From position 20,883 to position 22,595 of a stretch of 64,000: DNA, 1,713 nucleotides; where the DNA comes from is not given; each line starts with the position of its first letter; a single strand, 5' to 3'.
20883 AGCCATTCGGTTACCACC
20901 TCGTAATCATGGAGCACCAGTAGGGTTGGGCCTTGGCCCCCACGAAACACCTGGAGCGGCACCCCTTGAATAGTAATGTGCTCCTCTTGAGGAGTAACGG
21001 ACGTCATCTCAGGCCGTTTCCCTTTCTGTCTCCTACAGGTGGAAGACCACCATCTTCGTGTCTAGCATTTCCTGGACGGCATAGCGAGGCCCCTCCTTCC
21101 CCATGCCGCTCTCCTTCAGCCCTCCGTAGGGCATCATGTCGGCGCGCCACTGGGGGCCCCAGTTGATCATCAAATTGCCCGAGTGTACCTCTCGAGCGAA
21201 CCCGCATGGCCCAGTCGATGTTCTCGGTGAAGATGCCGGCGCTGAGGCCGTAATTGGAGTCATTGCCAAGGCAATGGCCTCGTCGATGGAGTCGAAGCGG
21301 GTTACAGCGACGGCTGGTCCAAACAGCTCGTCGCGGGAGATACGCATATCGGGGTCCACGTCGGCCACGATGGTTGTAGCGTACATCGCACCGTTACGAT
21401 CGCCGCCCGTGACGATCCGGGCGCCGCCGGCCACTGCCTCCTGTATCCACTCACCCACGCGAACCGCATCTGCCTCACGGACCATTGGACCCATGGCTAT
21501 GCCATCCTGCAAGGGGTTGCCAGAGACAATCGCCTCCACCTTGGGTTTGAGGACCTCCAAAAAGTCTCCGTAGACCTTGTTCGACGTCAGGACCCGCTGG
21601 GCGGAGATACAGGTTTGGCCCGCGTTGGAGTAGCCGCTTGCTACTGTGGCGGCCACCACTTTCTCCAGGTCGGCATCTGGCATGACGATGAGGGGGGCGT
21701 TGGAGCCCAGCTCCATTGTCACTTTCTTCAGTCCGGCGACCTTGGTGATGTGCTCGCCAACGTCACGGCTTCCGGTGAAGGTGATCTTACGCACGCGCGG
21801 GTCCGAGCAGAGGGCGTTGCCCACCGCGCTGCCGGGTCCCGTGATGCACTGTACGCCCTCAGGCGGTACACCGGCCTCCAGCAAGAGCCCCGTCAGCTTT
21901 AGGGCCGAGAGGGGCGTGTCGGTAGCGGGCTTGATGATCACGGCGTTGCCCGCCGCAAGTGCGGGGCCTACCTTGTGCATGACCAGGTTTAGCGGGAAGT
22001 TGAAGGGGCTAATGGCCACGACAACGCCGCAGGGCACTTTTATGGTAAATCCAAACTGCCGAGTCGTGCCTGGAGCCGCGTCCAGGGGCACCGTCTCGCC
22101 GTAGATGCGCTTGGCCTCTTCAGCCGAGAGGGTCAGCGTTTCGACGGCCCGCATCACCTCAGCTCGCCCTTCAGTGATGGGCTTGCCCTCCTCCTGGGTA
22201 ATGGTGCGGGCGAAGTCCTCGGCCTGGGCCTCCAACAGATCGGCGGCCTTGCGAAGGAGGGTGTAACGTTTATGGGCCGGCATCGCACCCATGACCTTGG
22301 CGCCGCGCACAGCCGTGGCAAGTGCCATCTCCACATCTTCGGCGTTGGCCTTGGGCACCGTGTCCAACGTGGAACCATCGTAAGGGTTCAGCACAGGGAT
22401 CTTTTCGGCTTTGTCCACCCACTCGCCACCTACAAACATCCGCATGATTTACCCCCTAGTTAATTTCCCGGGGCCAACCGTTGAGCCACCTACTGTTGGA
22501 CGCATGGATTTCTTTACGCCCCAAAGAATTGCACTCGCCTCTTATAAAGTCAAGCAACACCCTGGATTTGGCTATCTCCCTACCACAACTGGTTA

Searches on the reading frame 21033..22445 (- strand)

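Call 52: search_protein_families(library=pfam, proteins=[window:21033-22445:-], max_evalue=0.001)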
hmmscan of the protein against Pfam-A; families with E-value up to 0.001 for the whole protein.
window:21033-22445:- (470 aa): 1 family
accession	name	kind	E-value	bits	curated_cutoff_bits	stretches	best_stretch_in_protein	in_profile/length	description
PF00171.27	Aldedh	-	5.2e-142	474.1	23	1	9-466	1-461/461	Aldehyde dehydrogenase family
